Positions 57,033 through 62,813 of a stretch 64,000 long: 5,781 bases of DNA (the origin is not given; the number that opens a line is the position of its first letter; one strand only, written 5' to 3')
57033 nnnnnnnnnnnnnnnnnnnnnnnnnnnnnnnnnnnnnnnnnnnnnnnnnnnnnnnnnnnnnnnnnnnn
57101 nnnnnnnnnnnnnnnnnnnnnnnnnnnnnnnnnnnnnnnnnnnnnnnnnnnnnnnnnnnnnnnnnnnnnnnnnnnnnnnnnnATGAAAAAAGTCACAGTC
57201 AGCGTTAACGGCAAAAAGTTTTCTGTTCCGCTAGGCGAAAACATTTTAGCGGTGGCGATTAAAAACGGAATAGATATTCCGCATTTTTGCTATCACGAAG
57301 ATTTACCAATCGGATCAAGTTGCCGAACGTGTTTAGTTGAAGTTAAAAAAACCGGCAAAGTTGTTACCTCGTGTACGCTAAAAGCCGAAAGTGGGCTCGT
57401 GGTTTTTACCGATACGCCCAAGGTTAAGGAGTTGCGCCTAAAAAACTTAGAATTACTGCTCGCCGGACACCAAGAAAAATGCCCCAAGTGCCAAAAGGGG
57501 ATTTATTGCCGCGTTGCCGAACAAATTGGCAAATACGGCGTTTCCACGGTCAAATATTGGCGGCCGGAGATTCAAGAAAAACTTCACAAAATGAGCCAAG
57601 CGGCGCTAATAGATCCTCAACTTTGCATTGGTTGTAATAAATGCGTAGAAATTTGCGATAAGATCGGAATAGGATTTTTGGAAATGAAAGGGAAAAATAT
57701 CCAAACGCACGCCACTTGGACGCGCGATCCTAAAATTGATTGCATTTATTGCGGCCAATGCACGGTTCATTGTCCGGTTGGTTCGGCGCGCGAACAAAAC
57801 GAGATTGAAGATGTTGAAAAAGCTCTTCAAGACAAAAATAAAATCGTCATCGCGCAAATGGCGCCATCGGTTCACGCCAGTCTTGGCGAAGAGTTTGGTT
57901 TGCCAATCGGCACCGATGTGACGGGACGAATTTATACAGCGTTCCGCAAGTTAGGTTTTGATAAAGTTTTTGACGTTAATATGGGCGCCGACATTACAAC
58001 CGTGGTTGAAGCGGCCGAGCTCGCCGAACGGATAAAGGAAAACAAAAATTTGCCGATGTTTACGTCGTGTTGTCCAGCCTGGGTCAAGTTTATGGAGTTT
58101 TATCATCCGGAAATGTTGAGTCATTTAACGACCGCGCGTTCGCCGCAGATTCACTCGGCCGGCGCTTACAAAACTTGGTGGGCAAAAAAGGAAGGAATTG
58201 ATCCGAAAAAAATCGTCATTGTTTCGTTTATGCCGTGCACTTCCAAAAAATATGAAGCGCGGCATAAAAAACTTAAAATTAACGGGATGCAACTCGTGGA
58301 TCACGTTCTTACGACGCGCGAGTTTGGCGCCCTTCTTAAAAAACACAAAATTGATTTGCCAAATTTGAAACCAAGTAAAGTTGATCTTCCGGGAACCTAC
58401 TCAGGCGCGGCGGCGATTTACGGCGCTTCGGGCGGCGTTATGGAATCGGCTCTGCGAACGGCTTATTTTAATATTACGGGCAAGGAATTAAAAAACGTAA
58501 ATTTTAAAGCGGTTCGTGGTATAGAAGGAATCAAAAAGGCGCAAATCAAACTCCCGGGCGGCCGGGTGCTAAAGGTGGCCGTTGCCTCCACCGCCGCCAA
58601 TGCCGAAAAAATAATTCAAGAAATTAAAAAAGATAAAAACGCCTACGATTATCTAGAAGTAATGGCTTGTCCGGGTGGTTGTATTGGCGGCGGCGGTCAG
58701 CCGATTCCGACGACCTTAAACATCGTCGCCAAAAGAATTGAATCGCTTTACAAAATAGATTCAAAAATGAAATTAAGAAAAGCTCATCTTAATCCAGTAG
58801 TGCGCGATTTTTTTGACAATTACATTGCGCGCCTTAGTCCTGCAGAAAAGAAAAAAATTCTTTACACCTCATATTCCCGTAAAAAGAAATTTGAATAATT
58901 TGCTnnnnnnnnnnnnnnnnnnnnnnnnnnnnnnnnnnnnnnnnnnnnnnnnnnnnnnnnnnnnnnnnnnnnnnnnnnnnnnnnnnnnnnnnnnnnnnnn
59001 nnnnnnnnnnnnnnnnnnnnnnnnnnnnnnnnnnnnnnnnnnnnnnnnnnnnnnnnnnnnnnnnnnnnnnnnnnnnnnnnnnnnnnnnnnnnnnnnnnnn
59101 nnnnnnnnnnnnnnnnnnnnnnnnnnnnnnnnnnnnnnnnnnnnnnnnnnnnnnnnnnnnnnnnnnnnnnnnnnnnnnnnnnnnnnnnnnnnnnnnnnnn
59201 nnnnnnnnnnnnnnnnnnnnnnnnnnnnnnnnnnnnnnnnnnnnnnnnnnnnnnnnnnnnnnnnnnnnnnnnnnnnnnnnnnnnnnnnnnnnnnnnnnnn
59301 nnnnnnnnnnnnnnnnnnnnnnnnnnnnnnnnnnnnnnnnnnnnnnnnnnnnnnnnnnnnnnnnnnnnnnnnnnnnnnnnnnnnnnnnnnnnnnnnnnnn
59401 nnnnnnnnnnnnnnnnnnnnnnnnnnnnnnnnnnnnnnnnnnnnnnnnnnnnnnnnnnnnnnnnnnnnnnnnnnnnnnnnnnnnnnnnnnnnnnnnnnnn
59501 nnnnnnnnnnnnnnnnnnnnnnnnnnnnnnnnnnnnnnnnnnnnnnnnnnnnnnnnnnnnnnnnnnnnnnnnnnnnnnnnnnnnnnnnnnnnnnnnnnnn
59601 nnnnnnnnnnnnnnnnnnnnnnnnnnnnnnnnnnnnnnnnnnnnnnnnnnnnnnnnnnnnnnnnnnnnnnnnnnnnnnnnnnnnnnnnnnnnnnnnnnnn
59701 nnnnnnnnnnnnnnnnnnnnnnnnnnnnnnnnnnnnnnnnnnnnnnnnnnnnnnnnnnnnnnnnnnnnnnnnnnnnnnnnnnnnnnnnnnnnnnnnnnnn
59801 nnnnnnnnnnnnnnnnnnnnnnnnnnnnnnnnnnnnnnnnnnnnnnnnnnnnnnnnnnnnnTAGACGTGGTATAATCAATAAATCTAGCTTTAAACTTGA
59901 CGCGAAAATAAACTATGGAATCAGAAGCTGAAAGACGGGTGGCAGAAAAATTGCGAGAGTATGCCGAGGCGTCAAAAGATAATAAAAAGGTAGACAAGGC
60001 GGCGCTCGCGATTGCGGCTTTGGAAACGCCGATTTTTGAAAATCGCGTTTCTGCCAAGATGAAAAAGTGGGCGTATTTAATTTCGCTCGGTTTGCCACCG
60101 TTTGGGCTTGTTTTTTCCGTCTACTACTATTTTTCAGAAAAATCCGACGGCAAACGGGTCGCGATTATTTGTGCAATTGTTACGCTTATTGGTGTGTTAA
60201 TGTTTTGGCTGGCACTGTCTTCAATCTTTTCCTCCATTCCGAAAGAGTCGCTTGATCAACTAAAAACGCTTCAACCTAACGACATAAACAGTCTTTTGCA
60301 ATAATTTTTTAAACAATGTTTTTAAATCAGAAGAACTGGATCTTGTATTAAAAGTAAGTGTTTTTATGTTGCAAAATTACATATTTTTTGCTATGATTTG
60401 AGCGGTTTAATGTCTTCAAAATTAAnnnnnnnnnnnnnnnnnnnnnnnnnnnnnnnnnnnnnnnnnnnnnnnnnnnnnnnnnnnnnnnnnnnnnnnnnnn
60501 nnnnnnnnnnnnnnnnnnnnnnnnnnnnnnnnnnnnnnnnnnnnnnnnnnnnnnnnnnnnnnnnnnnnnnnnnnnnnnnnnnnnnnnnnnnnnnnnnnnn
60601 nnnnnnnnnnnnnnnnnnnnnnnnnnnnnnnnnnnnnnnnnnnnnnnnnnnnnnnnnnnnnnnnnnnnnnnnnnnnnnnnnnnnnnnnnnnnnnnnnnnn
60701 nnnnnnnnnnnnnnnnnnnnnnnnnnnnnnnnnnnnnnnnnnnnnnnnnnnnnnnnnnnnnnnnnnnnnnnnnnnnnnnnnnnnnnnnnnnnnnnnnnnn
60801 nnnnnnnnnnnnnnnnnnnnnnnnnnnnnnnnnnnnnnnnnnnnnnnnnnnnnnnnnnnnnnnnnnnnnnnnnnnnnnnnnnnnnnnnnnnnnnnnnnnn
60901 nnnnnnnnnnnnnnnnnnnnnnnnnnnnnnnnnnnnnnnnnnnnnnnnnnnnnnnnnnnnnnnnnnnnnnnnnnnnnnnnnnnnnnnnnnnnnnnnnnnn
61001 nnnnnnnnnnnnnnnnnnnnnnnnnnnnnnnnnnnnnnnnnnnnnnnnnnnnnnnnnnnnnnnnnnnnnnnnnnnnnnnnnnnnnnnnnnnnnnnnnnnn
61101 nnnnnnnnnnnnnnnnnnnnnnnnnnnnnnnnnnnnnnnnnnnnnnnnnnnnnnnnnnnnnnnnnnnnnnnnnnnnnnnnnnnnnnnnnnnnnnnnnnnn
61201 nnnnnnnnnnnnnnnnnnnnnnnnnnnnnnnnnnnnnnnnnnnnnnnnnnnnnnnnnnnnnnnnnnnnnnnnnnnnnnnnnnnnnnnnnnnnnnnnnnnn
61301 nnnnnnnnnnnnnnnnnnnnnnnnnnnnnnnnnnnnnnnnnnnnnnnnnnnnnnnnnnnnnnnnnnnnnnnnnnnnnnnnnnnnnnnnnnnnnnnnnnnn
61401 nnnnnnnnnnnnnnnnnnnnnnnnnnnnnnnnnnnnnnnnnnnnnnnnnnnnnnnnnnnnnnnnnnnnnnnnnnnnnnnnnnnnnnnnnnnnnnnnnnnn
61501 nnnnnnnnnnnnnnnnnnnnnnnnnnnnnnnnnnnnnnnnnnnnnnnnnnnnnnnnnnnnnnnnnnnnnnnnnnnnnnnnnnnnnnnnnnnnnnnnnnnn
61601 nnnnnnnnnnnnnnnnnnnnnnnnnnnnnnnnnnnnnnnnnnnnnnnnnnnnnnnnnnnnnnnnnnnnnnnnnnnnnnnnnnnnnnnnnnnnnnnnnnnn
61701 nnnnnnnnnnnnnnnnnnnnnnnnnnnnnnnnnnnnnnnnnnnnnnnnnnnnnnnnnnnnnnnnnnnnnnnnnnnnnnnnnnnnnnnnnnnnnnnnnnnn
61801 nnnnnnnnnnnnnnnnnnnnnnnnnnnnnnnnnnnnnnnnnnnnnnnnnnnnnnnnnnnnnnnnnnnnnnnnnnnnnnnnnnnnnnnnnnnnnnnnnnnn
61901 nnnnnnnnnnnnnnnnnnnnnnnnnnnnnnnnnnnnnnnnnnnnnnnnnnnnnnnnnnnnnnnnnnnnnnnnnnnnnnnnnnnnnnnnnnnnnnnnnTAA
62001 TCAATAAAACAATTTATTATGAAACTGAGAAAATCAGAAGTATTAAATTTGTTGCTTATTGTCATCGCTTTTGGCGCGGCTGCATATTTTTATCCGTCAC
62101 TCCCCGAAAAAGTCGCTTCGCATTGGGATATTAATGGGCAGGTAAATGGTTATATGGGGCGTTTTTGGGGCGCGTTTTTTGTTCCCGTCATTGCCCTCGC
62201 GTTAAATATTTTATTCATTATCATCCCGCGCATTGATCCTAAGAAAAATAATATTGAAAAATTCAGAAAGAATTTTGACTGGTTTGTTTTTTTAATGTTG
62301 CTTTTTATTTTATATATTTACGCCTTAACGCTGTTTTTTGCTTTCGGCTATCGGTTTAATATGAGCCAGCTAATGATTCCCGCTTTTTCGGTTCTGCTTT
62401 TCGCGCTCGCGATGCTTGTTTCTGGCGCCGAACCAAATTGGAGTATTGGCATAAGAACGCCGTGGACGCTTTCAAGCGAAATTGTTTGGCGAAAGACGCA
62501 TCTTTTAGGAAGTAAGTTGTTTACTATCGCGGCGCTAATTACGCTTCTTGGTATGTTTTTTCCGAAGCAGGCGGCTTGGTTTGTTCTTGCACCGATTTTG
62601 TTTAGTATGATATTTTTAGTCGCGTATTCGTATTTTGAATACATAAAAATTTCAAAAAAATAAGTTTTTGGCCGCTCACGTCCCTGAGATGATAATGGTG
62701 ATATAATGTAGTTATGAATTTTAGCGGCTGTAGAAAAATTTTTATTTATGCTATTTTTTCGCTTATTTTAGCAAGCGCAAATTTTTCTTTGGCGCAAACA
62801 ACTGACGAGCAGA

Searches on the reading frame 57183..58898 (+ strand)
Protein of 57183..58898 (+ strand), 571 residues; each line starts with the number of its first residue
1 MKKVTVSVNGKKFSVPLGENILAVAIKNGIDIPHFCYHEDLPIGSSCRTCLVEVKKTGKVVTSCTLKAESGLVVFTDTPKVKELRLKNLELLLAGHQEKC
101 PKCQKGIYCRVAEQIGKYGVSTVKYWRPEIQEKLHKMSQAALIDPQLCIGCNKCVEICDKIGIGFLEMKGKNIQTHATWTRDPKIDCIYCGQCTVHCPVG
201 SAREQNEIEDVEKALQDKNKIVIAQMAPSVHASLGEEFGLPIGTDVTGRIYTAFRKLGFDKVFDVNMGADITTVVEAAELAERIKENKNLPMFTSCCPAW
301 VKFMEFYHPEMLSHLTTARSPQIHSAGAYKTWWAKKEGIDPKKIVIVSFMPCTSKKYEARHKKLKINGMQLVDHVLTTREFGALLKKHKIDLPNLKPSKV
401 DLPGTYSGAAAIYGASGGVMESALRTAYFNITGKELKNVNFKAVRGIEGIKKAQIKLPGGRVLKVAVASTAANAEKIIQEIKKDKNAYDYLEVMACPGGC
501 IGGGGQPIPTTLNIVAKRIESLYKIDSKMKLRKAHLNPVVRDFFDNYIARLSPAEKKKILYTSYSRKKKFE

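Call 14: search_protein_families(library=pfam, proteins=[window:57183-58898:+], max_evalue=0.00001)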
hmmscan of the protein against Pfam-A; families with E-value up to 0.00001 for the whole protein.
window:57183-58898:+ (571 aa): 7 families
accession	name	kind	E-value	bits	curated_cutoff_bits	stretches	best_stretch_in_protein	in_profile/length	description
PF02906.19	Fe_hyd_lg_C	-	1.5e-84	283.9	22.1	1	220-504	1-245/245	Iron only hydrogenase large subunit, C-terminal domain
PF13510.11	Fer2_4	-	5.3e-18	65.3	22.8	1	2-78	2-81/82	2Fe-2S iron-sulfur cluster binding domain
PF00111.32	Fer2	-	9e-10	38.8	21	1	8-56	3-49/77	2Fe-2S iron-sulfur cluster binding domain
PF02256.22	Fe_hyd_SSU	-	1.3e-08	35.2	24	1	514-565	3-54/56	Iron hydrogenase small subunit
PF12838.12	Fer4_7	-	8e-08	33.1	27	1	148-200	2-51/52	4Fe-4S dicluster domain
PF14697.11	Fer4_21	-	3.6e-07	30.7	35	1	141-199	1-53/59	4Fe-4S dicluster domain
PF13183.11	Fer4_8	-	7.9e-06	26.8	27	0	186-217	4-35/68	4Fe-4S dicluster domain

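Call 50: find_homologous_proteins(query=window:57183-58898:+, max_evalue=1e-50)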
Query window:57183-58898:+ (571 aa): 7977 proteins with E <= 1e-50 among 8000 candidates; the best 120 are listed.
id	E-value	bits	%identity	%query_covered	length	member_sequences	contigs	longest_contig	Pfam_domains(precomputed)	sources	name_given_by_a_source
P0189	0.0e+0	1312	100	100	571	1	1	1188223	PF14697.12,PF13510.12,PF02906.20,PF00111.33,PF02256.23,PF12838.13,PF13183.12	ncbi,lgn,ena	-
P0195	0.0e+0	1180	87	100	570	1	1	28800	PF14697.12,PF13510.12,PF02906.20,PF00111.33,PF02256.23,PF12838.13,PF13183.12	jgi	jgi:iron-only hydrogenase group A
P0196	0.0e+0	1176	87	100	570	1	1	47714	PF14697.12,PF13510.12,PF02906.20,PF00111.33,PF02256.23,PF12838.13,PF13183.12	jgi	jgi:NADP-reducing hydrogenase subunit HndD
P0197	0.0e+0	1126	84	100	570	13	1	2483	PF14697.12,PF13510.12,PF10588.15,PF02906.20,PF02256.23,PF12838.13,PF13183.12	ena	-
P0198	0.0e+0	1096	81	100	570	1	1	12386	PF14697.12,PF13510.12,PF02906.20,PF02256.23,PF00037.33,PF12838.13,PF13237.12,PF13183.12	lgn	-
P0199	0.0e+0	1092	81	100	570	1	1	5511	PF14697.12,PF13510.12,PF02906.20,PF00111.33,PF02256.23,PF00037.33,PF12838.13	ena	-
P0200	0.0e+0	1068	80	100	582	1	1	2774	PF14697.12,PF13510.12,PF10588.15,PF02906.20,PF00111.33,PF02256.23,PF00037.33,PF12838.13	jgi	jgi:NADP-reducing hydrogenase subunit HndD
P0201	0.0e+0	1063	79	99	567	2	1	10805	PF14697.12,PF13510.12,PF02906.20,PF00111.33,PF02256.23,PF00037.33,PF12838.13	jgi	jgi:iron-only hydrogenase group A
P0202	0.0e+0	1059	79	99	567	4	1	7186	PF14697.12,PF13510.12,PF02906.20,PF00111.33,PF02256.23,PF00037.33,PF12838.13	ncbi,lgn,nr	ncbi:MAG: [FeFe] hydrogenase, group A [bacterium]|nr:[FeFe] hydrogenase, group A [bacterium]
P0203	0.0e+0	1038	79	99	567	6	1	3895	PF13510.12,PF10588.15,PF02906.20,PF00111.33,PF02256.23,PF12838.13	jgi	-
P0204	0.0e+0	1036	78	100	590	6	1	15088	PF14697.12,PF13510.12,PF02906.20,PF00111.33,PF02256.23,PF12838.13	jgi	jgi:NADH-quinone oxidoreductase subunit G/NADP-reducing hydrogenase subunit HndD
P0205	0.0e+0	1035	78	100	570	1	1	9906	PF13510.12,PF02906.20,PF02256.23,PF13183.12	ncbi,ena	-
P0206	0.0e+0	1035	79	99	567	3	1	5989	PF14697.12,PF13510.12,PF02906.20,PF00111.33,PF02256.23,PF12838.13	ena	-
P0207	0.0e+0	1032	78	100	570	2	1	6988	PF14697.12,PF13510.12,PF02906.20,PF00111.33,PF02256.23,PF00037.33,PF12838.13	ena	-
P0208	0.0e+0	1024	77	99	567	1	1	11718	PF14697.12,PF13510.12,PF02906.20,PF00111.33,PF02256.23,PF00037.33,PF12838.13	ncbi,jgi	-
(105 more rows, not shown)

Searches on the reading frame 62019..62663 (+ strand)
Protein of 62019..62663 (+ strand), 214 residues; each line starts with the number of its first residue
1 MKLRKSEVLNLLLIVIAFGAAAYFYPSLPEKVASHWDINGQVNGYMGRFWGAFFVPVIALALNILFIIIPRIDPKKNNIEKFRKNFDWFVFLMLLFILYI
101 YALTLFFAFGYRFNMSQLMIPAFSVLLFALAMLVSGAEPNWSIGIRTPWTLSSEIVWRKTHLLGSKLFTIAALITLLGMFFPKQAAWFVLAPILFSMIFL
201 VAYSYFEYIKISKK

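Call 49: search_protein_families(library=pfam, proteins=[window:62019-62663:+], max_evalue=0.0001)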
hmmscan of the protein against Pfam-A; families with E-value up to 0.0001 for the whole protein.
window:62019-62663:+ (214 aa): 2 families
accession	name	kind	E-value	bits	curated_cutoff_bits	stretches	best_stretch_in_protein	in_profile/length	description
PF07853.16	DUF1648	-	1.6e-18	66.5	28.7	1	12-59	1-48/49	Domain of unknown function (DUF1648)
PF13630.11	SdpI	-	2.2e-15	57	28.2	1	138-204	3-71/71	SdpI/YfhL protein family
